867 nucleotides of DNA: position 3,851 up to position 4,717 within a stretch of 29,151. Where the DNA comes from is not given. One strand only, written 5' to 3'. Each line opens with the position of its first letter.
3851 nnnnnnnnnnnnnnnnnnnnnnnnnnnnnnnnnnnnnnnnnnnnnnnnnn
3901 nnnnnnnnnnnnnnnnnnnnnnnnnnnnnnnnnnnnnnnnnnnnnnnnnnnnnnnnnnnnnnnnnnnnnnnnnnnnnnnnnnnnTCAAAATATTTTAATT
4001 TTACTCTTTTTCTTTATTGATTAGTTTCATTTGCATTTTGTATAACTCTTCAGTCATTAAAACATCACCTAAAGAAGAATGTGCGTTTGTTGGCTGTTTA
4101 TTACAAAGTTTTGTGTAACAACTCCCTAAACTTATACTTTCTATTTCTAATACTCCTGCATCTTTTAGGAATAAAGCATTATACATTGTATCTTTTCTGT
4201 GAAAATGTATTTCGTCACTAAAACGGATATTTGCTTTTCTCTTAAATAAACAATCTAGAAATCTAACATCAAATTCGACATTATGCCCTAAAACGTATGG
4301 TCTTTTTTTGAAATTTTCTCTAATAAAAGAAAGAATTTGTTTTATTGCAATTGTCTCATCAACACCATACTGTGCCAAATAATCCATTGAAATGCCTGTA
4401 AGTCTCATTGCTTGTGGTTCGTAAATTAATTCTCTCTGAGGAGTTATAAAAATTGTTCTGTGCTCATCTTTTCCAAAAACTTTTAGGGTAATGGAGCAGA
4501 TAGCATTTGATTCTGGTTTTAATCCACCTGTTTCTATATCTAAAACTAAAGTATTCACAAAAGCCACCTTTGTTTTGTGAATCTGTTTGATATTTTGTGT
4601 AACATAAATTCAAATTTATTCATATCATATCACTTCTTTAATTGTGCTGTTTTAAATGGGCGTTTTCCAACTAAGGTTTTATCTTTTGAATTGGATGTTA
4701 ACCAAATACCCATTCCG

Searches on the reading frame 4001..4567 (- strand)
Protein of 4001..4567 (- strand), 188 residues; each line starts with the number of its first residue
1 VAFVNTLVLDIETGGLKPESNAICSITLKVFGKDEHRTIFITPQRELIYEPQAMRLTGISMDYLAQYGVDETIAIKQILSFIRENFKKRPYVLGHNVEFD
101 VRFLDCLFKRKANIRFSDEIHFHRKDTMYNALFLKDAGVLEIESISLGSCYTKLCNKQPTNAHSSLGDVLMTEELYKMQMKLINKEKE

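Call 3: search_protein_families(library=pfam, proteins=[window:4001-4567:-], max_evalue=0.1)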
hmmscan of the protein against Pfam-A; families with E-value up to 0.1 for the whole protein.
window:4001-4567:- (188 aa): 3 families
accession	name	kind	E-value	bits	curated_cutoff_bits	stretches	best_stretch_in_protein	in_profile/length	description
PF00929.31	RNase_T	-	9.8e-09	36.4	24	1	7-176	1-164/164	Exonuclease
PF13482.12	RNase_H_2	-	7.7e-06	26.4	22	1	8-154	2-113/165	RNase_H superfamily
PF16473.11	Rv2179c-like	-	0.0023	18.1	27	0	74-117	83-130/177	3'-5' exoribonuclease Rv2179c-like domain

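Call 6: search_protein_families(library=ncbifam, proteins=[window:4001-4567:-], max_evalue=1)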
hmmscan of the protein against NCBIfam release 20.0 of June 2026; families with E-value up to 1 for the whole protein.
window:4001-4567:- (188 aa): 24 families
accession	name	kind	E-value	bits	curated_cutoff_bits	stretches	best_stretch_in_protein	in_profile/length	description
TIGR01298.1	RNaseT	equivalog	1.3e-12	47.9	246.2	1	7-177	11-186/200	ribonuclease T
TIGR01405.1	polC_Gram_pos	equivalog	3.7e-10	38.2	1043.45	1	7-185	192-356/1211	DNA polymerase III subunit alpha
TIGR01406.1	dnaQ_proteo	equivalog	1.1e-09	38.3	222.7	1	6-112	2-105/231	DNA polymerase III subunit epsilon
NF001688.0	PRK00448.1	equivalog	2.6e-09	35.2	873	1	7-184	426-589/1445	PolC-type DNA polymerase III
NF005289.0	PRK06807.1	equivalog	8e-09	35.1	335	1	3-182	7-171/313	3'-5' exonuclease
NF005836.0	PRK07740.1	equivalog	1.3e-08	34.6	261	1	4-185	59-228/244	hypothetical protein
NF004316.1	PRK05711.1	equivalog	2.4e-08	33.9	196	1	6-129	3-123/234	DNA polymerase III subunit epsilon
NF004964.0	PRK06310.1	equivalog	3.3e-08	33.2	236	1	7-181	10-172/250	DNA polymerase III subunit epsilon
NF006602.0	PRK09146.1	subfamily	5.7e-08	32.4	266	1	4-181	47-225/239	3'-5' exonuclease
TIGR00573.1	dnaq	subfamily_domain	3.6e-07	29.9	71.5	1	6-112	9-110/217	exonuclease, DNA polymerase III, epsilon subunit family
NF006601.0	PRK09145.1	equivalog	5.9e-07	29.1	189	1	6-120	31-142/207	3'-5' exonuclease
NF005905.0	PRK07883.1-3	equivalog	1.8e-06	26.8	508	1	7-109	27-124/581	DEDD exonuclease domain-containing protein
NF005927.0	PRK07942.1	subfamily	3.4e-06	26.9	186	1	6-110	9-114/232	DNA polymerase III subunit epsilon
NF006615.0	PRK09182.1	subfamily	2.8e-05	23.1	207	1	6-110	52-155/307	3'-5' exonuclease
NF005906.0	PRK07883.1-4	equivalog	3.3e-05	22.4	495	1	7-112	9-109/563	DEDD exonuclease domain-containing protein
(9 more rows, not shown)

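Call 21: list_cluster_members(proteins=[P0001, P0010, window:4001-4567:-])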
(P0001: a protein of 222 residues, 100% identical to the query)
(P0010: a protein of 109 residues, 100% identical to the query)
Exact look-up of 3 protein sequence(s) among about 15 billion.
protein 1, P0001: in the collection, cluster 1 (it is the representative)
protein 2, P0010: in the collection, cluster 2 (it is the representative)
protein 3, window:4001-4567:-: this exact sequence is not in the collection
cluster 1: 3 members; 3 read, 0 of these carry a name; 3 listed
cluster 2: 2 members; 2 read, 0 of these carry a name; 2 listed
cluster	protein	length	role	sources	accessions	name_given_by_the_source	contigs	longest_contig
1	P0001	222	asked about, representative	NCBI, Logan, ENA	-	-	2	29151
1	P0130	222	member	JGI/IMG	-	-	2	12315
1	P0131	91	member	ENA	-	-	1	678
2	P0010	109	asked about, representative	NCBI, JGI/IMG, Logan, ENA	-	-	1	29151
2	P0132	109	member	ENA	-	-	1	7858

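Call 63: search_protein_families(library=padloc, proteins=[window:4001-4567:-], max_evalue=0.01)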
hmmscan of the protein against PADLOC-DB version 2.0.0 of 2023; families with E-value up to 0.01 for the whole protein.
window:4001-4567:- (188 aa): 4 families
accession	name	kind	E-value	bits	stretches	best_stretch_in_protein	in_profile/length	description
PDLC01247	DEDDh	-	5.7e-20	70.4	1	7-176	1-138/139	"CAS-I,CAS-II,CAS-III,CAS-IV,CAS-V,CAS-VI; associated"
PDLC00753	Effector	-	5e-10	37.4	1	8-184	10-181/184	Exonuclease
PDLC05028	PDC-S48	-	2.3e-05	21.2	1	8-175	22-175/512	-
PDLC05027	PDC-S48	-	4e-05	20.9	1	8-181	8-168/411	-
